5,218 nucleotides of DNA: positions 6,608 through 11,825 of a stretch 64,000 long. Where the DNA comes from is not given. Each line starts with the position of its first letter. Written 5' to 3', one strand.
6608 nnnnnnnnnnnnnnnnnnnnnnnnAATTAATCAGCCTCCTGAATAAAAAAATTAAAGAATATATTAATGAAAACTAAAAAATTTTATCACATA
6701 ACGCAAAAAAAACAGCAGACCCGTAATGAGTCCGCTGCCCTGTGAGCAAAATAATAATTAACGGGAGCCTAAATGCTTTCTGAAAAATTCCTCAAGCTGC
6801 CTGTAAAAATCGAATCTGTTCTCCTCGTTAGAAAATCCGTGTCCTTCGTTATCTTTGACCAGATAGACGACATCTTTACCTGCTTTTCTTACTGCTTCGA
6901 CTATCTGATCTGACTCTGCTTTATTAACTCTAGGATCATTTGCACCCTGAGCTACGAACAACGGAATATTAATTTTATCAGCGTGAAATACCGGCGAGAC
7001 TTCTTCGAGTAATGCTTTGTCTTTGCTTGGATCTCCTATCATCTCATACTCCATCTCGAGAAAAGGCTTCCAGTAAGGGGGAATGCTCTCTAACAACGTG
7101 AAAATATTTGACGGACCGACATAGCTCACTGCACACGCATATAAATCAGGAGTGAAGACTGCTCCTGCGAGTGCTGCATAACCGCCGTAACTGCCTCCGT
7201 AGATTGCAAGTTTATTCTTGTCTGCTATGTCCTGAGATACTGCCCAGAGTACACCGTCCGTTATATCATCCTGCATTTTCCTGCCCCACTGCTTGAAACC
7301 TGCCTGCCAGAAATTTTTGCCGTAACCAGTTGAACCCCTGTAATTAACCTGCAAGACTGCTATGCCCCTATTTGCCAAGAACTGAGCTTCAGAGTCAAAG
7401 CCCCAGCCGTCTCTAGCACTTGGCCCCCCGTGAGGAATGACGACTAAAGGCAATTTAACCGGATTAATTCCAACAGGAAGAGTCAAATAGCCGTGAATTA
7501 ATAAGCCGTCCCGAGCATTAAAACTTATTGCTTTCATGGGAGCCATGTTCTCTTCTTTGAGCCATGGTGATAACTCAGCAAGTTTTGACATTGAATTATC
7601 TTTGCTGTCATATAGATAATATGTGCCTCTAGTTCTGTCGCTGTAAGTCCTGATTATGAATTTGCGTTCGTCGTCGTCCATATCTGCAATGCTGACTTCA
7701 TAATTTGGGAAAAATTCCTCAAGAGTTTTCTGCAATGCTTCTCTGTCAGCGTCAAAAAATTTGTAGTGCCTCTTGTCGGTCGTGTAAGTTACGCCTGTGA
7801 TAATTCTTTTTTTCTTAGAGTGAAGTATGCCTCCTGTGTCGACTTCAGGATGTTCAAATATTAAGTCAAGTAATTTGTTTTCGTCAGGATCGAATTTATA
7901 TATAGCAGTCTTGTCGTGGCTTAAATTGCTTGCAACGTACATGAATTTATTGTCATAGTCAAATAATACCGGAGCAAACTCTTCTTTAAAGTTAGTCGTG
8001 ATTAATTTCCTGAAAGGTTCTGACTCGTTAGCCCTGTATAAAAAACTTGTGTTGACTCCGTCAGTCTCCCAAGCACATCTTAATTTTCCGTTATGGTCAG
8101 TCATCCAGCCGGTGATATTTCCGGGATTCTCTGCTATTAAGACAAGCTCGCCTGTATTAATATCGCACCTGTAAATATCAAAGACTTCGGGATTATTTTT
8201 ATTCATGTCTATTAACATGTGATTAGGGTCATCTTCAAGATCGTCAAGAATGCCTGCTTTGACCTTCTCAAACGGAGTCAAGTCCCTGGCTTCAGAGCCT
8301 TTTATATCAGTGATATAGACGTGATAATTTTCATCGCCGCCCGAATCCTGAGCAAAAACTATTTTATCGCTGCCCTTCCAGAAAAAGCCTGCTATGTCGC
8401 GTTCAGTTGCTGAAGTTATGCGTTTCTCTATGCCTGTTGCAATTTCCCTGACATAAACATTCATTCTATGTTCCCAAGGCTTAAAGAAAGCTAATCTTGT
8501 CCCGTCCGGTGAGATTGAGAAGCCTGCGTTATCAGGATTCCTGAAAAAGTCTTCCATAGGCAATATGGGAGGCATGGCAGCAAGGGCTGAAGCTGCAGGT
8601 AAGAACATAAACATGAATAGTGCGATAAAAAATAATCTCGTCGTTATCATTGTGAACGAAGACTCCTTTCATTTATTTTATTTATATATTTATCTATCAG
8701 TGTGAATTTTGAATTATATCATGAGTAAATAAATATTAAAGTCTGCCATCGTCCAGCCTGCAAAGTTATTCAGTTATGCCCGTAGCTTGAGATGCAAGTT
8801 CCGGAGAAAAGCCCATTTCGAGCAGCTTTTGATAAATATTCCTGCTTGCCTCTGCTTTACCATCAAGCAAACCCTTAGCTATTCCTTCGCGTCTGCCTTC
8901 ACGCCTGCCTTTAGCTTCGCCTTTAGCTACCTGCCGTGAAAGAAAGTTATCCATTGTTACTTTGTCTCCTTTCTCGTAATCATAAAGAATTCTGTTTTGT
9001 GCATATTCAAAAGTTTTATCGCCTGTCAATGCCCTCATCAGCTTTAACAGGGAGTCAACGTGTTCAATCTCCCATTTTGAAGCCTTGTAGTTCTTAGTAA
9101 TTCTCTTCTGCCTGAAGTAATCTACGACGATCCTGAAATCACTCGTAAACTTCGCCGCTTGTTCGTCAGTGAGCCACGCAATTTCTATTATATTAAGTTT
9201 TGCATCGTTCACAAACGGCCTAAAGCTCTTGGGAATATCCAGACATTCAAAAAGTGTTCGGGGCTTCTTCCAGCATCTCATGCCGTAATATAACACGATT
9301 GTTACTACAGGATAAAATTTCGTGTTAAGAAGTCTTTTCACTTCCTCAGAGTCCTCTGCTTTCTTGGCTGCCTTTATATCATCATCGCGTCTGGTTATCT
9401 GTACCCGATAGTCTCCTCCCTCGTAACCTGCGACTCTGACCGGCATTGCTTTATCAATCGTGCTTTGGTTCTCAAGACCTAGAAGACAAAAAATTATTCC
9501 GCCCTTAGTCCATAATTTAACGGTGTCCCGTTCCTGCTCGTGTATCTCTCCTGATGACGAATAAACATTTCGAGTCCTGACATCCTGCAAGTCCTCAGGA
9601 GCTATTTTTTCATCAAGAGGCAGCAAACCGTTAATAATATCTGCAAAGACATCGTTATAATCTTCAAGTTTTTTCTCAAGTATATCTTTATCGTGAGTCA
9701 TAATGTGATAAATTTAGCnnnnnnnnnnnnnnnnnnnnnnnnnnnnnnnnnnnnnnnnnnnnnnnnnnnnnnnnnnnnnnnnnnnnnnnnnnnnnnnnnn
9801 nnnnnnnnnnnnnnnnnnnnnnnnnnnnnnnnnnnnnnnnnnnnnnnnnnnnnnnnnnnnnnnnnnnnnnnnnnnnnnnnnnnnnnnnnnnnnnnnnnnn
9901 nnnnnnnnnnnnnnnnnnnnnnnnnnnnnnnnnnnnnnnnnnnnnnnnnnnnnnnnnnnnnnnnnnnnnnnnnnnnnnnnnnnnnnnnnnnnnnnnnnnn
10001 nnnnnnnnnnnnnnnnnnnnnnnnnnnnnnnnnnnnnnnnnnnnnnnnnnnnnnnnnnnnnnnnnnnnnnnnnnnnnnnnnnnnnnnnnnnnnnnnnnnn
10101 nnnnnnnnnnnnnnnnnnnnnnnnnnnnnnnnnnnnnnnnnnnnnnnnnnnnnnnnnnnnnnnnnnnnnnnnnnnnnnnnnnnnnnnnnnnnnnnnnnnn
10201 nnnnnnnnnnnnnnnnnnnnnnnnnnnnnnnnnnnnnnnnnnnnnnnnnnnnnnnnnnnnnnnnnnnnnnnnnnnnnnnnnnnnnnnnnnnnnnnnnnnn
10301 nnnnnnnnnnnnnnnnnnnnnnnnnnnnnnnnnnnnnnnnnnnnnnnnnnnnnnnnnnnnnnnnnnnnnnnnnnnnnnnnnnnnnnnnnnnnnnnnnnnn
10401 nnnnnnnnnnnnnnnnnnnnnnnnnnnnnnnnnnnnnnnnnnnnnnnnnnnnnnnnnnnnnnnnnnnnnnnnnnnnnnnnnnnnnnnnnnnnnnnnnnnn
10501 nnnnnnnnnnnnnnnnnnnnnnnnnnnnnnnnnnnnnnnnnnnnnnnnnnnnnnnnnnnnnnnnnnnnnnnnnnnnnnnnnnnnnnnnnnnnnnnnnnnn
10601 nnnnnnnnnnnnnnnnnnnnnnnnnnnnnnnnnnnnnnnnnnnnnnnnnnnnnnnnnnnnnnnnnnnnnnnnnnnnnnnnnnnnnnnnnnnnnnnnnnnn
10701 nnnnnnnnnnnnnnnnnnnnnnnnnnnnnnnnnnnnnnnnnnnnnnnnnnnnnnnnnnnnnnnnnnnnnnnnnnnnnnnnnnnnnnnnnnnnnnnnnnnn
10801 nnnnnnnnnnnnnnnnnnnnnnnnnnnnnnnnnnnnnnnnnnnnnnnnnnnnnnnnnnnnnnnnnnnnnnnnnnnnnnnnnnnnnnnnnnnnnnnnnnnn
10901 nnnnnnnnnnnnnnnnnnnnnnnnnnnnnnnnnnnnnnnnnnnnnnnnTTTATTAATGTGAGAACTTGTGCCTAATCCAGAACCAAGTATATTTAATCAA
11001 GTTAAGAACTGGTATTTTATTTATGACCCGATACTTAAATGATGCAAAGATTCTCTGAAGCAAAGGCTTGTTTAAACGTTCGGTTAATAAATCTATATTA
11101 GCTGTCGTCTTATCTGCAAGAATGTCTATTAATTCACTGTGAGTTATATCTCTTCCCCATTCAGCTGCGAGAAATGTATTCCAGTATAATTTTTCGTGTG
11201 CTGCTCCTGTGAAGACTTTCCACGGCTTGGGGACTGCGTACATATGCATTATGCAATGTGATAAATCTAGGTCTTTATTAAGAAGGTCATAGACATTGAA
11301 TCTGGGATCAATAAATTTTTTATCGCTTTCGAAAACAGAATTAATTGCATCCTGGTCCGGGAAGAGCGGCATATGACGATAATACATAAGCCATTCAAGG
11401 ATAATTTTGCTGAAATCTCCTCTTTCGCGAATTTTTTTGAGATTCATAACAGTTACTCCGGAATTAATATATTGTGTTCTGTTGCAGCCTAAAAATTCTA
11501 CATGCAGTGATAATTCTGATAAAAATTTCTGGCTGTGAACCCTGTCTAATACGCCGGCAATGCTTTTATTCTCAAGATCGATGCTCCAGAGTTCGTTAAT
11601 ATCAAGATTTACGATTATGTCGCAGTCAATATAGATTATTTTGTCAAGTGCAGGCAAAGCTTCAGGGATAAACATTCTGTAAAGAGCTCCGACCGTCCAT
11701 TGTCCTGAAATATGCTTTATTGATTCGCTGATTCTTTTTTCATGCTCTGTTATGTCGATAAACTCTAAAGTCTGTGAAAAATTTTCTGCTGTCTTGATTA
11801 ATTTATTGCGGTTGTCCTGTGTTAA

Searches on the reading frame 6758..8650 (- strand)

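Call 110: search_protein_families(library=pfam, proteins=[window:6758-8650:-], max_evalue=0.001)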
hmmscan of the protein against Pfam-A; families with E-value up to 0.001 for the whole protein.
window:6758-8650:- (630 aa): 8 families
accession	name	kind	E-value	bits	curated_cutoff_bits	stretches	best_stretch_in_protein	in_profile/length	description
PF00326.27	Peptidase_S9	-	3.6e-48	164.3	22.6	1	416-629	1-212/213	Prolyl oligopeptidase family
PF20434.5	BD-FAE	-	9e-09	35.6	26.8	1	399-585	12-213/215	BD-FAE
PF02129.25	Peptidase_S15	-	1.2e-08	35.4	23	1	390-516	46-132/262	X-Pro dipeptidyl-peptidase (S15 family)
PF01738.24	DLH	-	1e-07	32.3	21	1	453-612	71-194/217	Dienelactone hydrolase family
PF12146.15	Hydrolase_4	-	1.6e-06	28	27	0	556-596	186-226/239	Serine aminopeptidase, S33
PF00756.26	Esterase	-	2.9e-05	24.4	22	1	453-586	88-208/251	Putative esterase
PF12697.13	Abhydrolase_6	-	4.8e-05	24.5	26.3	1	403-537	1-122/217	Alpha/beta hydrolase family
PF00561.26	Abhydrolase_1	-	0.0006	20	25.8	0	401-512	1-102/245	alpha/beta hydrolase fold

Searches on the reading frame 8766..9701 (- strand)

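Call 110: search_protein_families(library=pfam, proteins=[window:8766-9701:-], max_evalue=0.001)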
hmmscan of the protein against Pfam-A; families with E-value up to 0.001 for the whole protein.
window:8766-9701:- (311 aa): 1 family
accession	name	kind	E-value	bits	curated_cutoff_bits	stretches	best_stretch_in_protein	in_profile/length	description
PF04754.18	Transposase_31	-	6.5e-05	23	21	1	67-204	68-179/203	Putative transposase, YhgA-like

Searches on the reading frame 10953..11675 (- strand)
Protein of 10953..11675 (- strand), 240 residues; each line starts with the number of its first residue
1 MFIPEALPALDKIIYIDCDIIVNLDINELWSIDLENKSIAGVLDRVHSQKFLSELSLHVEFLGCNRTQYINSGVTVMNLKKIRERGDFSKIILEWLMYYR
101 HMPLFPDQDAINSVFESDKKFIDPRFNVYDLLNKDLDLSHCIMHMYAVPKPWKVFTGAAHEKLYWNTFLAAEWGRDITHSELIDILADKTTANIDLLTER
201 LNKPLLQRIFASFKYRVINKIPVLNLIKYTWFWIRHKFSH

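Call 83: find_encoding_contigs(protein=window:10953-11675:-, flank=9000, max_places=8)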
Protein window:10953-11675:- (240 aa): 8 contigs read that carry it; 3 places shown.
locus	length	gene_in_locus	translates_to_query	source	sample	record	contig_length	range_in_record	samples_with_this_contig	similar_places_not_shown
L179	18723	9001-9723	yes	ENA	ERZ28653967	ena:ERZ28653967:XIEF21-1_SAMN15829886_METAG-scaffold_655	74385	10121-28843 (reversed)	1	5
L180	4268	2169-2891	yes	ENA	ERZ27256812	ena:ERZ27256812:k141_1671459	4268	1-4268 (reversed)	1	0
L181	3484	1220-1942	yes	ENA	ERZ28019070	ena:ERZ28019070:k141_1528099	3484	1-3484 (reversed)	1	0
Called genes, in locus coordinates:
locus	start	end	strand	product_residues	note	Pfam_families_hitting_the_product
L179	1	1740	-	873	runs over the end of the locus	PF00521:DNA_topoisoIV, PF03989:DNA_gyraseA_C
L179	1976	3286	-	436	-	PF00696:AA_kinase, PF22468:ACT_9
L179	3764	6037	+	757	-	-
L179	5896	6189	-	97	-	-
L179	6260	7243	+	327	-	PF19993:DO-GTPase2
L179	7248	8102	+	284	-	-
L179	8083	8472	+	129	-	-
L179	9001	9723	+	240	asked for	PF01501:Glyco_transf_8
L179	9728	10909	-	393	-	PF00809:Pterin_bind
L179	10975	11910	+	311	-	-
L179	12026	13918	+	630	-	PF26549:Tricorn_N (weak), PF02129:Peptidase_S15 (weak), PF20434:BD-FAE, PF12146:Hydrolase_4 (faint), PF00326:Peptidase_S9, PF01738:DLH (weak)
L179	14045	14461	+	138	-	PF02675:AdoMet_dc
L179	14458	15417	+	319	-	PF00756:Esterase (weak), PF00326:Peptidase_S9 (weak)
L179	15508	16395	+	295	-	PF02219:MTHFR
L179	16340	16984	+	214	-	PF02965:Met_synt_B12 (weak)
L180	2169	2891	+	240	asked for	PF01501:Glyco_transf_8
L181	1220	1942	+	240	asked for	PF01501:Glyco_transf_8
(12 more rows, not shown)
